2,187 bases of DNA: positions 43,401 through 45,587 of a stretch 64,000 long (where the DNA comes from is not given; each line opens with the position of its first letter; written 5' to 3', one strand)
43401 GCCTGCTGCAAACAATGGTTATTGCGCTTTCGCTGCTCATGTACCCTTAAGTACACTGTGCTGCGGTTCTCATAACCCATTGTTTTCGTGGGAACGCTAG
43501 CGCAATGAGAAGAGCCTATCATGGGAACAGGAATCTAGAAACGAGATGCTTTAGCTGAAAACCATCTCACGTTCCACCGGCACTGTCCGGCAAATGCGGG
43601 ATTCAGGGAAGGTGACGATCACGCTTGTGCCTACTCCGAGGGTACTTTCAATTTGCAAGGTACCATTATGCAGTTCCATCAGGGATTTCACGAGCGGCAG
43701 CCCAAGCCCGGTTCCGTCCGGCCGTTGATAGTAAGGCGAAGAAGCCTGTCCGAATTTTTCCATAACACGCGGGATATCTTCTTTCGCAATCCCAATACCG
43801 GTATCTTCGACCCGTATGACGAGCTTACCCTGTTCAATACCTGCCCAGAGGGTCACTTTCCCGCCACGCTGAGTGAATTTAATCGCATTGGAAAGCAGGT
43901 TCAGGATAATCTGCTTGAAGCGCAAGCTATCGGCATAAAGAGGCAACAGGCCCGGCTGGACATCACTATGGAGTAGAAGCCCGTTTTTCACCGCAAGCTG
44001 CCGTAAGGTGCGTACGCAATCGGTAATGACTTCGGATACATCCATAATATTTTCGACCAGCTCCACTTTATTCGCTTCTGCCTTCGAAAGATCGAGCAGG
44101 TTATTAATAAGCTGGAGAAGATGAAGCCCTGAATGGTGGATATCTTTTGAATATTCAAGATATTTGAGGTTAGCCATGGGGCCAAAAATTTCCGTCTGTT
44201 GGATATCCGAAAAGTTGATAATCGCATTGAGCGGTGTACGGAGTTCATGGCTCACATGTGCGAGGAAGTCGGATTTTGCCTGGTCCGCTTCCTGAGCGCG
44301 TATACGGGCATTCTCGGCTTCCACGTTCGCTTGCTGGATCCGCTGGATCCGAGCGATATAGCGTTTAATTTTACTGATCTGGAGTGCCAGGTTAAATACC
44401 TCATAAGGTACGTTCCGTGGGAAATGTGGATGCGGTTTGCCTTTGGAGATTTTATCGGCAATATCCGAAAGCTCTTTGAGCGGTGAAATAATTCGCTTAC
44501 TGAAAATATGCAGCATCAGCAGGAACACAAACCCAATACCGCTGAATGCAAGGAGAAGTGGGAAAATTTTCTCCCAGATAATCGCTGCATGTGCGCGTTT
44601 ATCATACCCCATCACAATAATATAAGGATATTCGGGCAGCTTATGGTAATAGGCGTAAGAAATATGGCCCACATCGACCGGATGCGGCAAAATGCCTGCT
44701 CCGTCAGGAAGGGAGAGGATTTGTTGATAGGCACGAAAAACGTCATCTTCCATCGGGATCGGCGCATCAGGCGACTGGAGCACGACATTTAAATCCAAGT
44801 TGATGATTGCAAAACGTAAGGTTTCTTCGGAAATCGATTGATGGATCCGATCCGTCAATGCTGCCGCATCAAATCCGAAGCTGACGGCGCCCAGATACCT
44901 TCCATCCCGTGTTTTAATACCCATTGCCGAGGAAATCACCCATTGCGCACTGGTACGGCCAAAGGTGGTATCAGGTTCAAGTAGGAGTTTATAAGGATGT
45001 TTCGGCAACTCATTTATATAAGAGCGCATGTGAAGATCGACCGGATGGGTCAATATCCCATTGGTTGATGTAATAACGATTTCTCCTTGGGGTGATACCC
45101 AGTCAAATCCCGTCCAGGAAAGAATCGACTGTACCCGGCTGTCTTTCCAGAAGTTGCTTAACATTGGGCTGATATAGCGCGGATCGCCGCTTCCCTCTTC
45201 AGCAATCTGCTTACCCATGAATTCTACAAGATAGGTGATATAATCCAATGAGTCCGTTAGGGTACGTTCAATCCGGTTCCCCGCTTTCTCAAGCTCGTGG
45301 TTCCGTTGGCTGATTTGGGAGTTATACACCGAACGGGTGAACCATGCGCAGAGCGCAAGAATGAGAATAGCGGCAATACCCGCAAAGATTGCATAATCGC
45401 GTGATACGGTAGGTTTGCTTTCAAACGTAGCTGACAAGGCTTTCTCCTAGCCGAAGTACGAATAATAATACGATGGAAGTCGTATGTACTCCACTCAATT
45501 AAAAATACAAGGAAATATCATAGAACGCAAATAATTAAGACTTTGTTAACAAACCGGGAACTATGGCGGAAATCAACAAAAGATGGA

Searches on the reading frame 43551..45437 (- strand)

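Call 8: search_protein_families(library=pfam, proteins=[window:43551-45437:-], max_evalue=0.01)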
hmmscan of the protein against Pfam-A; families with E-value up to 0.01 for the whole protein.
window:43551-45437:- (628 aa): 4 families
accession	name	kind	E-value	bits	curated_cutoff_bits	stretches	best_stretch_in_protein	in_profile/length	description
PF02518.31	HATPase_c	-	2.5e-27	96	26.4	1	503-613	2-110/111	Histidine kinase-, DNA gyrase B-, and HSP90-like ATPase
PF00512.31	HisKA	-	3.2e-16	59.6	26.9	1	387-455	1-65/66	His Kinase A (phospho-acceptor) domain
PF13581.12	HATPase_c_2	-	0.00014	22.3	27.4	1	515-590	40-112/127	Histidine kinase-like ATPase domain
PF02743.24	dCache_1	-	0.00021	21.4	45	1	85-274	57-237/240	Cache domain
